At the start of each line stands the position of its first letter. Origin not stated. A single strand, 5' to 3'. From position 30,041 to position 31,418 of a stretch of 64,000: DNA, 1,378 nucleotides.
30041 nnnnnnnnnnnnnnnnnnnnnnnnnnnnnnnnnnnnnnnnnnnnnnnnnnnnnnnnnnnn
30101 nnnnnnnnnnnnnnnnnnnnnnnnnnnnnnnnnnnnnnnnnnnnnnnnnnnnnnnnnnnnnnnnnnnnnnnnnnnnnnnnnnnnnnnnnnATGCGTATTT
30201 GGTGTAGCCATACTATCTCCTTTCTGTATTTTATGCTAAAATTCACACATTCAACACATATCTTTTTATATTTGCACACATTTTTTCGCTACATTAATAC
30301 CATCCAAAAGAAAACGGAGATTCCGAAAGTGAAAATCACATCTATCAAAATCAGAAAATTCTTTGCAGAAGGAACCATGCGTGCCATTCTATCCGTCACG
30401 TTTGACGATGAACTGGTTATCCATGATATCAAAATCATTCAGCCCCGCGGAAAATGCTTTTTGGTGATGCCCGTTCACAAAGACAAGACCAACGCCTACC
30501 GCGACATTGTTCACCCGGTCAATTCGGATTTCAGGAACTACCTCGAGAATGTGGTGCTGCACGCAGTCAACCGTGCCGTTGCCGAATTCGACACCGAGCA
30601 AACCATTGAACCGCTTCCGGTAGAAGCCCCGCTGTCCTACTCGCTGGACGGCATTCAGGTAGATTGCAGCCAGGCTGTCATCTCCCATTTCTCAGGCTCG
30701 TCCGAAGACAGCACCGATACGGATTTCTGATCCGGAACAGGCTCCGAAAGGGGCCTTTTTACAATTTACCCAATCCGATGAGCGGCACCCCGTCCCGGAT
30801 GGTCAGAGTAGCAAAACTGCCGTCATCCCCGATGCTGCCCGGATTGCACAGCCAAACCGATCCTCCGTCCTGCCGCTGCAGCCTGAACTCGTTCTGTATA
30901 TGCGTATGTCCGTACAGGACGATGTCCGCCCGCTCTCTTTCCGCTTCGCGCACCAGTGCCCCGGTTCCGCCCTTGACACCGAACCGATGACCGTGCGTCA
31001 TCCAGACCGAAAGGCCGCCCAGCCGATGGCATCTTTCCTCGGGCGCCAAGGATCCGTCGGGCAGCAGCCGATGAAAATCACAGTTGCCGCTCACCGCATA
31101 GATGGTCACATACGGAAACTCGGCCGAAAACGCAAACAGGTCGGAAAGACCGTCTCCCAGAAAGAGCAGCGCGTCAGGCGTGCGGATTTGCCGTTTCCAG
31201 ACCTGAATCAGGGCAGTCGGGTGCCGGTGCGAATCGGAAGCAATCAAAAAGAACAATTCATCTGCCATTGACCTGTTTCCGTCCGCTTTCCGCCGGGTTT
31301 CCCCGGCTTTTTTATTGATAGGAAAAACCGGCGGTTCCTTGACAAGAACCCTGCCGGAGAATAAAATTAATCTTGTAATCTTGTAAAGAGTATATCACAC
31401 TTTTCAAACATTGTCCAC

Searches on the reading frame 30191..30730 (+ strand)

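Call 22: search_protein_families(library=pfam, proteins=[window:30191-30730:+], max_evalue=0.0001)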
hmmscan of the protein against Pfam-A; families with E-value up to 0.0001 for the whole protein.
window:30191-30730:+ (179 aa): 1 family
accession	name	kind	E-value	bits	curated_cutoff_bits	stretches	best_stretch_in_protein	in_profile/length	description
PF04026.17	SpoVG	-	8.7e-27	93.5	29.6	1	48-125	2-79/82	SpoVG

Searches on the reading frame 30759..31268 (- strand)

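Call 22: search_protein_families(library=pfam, proteins=[window:30759-31268:-], max_evalue=0.0001)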
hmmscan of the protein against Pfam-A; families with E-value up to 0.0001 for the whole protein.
window:30759-31268:- (169 aa): 2 families
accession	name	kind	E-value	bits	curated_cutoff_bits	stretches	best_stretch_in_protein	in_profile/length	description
PF12850.12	Metallophos_2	-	4e-23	82.6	27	1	7-158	3-152/154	Calcineurin-like phosphoesterase superfamily domain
PF00149.33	Metallophos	-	1.6e-07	32.4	21.5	1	7-124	3-190/191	Calcineurin-like phosphoesterase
